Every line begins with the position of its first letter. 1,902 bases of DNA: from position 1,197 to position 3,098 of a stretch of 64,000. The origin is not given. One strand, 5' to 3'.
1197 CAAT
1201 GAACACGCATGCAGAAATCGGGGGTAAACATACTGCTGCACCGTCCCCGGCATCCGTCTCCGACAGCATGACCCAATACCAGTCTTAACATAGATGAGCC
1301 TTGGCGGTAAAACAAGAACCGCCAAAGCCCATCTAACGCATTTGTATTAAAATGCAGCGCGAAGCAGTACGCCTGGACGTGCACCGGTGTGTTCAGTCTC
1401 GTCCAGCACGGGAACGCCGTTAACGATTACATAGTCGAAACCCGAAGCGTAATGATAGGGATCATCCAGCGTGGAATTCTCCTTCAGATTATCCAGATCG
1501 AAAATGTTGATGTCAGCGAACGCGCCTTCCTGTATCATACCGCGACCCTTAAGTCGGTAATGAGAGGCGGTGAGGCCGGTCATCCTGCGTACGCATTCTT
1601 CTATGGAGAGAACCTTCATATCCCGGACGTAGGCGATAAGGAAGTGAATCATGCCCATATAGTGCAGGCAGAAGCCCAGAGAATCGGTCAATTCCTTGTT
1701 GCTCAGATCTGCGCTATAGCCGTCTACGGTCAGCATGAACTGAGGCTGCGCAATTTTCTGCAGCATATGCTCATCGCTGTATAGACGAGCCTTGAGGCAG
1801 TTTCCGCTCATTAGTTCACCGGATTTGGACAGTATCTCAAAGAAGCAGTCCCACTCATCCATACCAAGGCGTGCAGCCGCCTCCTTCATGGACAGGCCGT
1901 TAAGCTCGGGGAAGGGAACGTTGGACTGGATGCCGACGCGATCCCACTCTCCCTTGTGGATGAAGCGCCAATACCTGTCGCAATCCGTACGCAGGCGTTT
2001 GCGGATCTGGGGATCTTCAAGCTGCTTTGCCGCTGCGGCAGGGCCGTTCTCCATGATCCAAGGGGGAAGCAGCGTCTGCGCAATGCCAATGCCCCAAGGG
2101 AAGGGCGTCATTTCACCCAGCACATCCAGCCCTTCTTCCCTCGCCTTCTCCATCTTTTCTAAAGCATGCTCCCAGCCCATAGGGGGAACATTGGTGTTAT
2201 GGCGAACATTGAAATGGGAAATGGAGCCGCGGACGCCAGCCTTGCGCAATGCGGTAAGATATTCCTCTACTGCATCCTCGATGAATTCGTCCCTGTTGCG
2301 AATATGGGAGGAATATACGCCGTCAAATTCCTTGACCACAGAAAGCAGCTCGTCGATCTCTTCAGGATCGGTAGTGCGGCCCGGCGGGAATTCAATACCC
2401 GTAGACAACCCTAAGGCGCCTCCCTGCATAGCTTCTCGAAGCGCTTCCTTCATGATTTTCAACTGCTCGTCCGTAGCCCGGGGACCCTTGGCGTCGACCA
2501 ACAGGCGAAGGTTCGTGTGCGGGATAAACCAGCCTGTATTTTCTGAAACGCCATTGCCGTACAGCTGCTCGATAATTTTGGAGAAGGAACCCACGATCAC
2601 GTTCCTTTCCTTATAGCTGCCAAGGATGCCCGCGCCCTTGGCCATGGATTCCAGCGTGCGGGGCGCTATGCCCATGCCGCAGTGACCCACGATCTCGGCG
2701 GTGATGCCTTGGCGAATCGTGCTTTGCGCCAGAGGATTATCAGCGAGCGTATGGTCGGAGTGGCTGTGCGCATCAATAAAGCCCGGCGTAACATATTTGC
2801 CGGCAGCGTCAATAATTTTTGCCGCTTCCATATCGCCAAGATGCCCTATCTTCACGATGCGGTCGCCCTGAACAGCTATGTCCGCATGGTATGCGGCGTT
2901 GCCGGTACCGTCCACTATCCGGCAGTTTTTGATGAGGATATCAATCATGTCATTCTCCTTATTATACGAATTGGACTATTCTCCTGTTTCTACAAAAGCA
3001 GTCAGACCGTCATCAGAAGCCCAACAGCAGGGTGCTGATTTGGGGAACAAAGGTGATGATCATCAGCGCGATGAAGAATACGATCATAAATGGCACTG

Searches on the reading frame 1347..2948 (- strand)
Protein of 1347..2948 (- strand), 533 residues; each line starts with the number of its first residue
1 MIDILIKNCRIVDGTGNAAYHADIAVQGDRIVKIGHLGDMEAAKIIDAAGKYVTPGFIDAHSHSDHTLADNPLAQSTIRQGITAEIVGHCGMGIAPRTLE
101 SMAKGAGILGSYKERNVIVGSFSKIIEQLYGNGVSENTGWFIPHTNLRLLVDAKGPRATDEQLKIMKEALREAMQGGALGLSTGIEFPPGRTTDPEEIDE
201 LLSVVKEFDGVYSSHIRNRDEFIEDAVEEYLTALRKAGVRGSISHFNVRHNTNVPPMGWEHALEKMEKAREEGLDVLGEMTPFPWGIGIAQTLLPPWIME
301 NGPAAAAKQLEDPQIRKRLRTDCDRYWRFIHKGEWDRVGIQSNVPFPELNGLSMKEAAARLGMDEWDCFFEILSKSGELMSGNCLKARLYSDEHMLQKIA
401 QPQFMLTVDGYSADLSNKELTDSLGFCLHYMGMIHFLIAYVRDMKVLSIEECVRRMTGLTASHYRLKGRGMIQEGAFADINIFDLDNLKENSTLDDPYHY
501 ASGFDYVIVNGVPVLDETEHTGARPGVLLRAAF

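Call 20: search_protein_families(library=pfam, proteins=[window:1347-2948:-], max_evalue=0.00001)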
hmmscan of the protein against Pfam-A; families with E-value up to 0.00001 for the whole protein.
window:1347-2948:- (533 aa): 2 families
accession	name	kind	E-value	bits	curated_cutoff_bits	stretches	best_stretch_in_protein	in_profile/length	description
PF07969.17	Amidohydro_3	-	5.9e-21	75.9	29.7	2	439-514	399-471/472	Amidohydrolase family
PF01979.26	Amidohydro_1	-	1.8e-11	44.3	25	0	52-231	1-170/345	Amidohydrolase family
